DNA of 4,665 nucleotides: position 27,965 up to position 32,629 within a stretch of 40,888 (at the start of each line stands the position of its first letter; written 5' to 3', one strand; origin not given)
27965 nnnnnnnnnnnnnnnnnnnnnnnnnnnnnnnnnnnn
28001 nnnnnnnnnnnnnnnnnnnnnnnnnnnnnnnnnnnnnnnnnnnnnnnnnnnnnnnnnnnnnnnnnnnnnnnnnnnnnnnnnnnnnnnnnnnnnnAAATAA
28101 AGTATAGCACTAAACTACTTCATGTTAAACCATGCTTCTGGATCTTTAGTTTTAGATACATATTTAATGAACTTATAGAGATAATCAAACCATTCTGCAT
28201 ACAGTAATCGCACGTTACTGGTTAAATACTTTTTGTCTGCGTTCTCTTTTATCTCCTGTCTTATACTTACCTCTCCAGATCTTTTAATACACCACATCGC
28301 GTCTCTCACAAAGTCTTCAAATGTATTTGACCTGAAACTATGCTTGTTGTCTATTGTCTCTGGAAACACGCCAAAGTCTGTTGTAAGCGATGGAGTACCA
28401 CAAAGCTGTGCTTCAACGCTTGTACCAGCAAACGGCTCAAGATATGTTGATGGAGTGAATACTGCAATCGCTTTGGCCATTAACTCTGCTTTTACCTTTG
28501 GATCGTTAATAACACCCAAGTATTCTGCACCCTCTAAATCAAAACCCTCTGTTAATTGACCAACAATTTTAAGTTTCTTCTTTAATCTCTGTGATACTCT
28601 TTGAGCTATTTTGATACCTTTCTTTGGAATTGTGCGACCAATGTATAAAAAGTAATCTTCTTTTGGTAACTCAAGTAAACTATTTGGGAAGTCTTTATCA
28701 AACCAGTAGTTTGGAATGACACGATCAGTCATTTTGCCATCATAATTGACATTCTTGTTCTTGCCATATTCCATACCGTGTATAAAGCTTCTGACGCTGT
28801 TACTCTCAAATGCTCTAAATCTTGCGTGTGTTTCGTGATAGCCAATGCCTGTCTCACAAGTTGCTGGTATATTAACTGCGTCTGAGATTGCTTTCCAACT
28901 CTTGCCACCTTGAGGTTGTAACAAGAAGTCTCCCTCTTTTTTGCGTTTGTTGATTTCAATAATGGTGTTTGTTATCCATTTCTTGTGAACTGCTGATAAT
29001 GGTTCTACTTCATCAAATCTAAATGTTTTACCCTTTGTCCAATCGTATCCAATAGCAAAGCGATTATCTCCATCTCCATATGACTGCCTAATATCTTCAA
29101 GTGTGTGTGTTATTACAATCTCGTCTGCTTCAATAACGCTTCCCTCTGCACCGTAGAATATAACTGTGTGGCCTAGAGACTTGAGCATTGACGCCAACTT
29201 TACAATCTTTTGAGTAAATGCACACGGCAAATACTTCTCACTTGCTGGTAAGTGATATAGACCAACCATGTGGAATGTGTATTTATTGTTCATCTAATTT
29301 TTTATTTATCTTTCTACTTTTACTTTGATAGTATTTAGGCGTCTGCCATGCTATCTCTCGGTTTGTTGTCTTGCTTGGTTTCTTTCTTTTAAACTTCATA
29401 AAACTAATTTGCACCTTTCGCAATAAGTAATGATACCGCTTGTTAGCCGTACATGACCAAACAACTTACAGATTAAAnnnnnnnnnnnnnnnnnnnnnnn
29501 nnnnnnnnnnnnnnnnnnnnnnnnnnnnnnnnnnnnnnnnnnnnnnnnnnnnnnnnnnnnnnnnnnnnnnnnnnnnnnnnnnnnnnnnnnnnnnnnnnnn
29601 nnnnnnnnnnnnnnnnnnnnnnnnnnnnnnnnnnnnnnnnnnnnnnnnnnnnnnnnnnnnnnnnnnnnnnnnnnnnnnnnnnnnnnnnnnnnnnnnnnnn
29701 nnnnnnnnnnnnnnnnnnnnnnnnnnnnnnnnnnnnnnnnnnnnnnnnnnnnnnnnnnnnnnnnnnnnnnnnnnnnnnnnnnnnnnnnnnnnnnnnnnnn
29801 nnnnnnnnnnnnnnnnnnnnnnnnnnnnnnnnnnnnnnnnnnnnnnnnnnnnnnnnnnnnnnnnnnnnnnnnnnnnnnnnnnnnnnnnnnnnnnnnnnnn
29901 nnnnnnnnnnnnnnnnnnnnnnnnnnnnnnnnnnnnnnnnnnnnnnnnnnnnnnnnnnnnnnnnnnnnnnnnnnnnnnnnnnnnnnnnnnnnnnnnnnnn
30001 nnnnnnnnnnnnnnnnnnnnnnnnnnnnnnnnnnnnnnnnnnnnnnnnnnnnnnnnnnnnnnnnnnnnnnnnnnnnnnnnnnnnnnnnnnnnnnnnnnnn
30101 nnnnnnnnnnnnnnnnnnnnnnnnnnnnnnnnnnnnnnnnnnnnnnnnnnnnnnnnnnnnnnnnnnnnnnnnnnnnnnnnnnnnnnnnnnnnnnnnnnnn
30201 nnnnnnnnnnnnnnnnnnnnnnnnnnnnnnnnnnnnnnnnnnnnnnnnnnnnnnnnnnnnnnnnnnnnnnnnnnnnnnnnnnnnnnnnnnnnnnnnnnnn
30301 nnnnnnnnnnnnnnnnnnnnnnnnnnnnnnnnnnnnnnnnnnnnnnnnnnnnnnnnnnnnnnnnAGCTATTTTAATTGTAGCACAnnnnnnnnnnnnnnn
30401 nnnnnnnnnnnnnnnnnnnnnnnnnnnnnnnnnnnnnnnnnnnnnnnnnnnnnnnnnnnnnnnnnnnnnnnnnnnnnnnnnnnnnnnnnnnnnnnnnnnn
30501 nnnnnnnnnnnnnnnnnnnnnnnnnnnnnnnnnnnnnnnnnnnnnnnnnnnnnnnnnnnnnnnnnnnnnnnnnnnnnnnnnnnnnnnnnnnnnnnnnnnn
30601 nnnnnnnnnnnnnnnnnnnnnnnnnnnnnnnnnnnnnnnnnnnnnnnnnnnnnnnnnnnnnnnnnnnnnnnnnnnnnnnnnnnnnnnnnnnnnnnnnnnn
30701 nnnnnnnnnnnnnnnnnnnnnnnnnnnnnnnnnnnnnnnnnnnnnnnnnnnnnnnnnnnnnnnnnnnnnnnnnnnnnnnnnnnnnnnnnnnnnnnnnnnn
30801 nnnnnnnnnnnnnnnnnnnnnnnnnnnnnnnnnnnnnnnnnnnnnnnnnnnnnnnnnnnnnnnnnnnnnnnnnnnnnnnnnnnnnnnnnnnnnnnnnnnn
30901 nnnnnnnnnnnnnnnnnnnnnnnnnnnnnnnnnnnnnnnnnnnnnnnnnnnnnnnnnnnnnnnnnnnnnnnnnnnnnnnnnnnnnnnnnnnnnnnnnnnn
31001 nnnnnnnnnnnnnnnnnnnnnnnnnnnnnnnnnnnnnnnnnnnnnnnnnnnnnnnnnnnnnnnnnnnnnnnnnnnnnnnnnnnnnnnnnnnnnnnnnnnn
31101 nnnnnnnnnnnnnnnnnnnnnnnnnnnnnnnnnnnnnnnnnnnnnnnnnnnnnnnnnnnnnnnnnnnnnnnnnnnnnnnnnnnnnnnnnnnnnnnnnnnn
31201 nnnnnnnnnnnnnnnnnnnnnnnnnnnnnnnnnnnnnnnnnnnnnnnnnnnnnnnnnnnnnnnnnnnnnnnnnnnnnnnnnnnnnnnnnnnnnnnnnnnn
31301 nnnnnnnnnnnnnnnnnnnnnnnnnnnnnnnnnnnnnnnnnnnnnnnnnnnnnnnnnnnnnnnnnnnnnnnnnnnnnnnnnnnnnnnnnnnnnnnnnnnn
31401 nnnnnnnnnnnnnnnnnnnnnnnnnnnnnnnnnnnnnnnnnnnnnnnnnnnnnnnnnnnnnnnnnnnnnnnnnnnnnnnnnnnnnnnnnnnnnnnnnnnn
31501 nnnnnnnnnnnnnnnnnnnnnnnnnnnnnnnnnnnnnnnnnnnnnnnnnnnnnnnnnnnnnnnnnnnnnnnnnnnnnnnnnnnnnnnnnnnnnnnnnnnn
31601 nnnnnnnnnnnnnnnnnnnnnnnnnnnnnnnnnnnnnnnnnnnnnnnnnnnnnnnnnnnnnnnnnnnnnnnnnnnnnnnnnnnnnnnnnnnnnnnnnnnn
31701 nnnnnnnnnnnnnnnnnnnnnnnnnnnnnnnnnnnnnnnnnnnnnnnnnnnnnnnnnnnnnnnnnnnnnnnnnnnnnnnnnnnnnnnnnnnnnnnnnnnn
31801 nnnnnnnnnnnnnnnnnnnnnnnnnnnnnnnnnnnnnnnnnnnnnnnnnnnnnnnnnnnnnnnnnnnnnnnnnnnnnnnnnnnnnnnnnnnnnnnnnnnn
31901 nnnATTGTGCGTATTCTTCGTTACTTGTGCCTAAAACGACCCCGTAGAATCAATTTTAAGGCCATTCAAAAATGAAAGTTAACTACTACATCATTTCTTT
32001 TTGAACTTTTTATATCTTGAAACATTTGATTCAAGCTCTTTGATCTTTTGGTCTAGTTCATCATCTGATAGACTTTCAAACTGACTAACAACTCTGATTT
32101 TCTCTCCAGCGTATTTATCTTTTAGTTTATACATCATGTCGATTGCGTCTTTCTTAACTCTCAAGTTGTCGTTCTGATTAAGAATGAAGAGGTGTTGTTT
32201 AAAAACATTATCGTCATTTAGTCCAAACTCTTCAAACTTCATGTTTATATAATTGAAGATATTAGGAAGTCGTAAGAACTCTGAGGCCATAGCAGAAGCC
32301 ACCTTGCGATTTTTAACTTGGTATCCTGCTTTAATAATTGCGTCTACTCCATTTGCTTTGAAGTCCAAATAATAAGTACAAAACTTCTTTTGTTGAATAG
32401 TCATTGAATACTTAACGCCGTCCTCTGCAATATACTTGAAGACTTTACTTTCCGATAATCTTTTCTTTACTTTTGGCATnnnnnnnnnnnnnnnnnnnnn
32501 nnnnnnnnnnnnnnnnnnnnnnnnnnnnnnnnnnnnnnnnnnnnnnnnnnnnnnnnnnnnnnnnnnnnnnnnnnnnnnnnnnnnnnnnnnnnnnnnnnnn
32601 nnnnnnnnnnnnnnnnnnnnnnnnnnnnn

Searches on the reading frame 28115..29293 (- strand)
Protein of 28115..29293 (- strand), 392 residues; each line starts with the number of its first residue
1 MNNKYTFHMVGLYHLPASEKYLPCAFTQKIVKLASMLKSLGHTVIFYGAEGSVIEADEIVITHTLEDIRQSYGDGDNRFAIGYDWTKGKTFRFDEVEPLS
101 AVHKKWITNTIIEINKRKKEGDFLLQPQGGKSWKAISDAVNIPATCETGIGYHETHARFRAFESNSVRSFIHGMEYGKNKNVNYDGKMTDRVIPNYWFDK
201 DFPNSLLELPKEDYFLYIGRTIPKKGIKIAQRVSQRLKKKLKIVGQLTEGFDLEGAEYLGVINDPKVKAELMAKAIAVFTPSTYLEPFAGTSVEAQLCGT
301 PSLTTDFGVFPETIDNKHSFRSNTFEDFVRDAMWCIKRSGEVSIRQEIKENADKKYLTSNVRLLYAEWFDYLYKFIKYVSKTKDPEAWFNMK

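Call 54: search_protein_families(library=phrogs, proteins=[window:28115-29293:-], max_evalue=0.00001)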
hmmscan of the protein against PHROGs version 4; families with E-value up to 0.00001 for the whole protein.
window:28115-29293:- (392 aa): 2 families
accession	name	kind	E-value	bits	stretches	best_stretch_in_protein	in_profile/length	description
phrog_3408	-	moron, auxiliary metabolic gene and host takeover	2.1e-56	192.8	1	1-333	1-316/363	glycosyltransferase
phrog_2170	-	moron, auxiliary metabolic gene and host takeover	1.1e-06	28.9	1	25-350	17-336/374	glycosyltransferase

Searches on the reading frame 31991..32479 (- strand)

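Call 54: search_protein_families(library=phrogs, proteins=[window:31991-32479:-], max_evalue=0.00001)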
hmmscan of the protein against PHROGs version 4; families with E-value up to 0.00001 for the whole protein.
window:31991-32479:- (162 aa): 2 families
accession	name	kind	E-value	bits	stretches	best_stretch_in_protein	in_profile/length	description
phrog_51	-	head and packaging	1e-10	42.8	1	15-84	78-144/261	terminase small subunit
phrog_17390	-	unknown function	1.1e-07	32.6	1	25-84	2-57/69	-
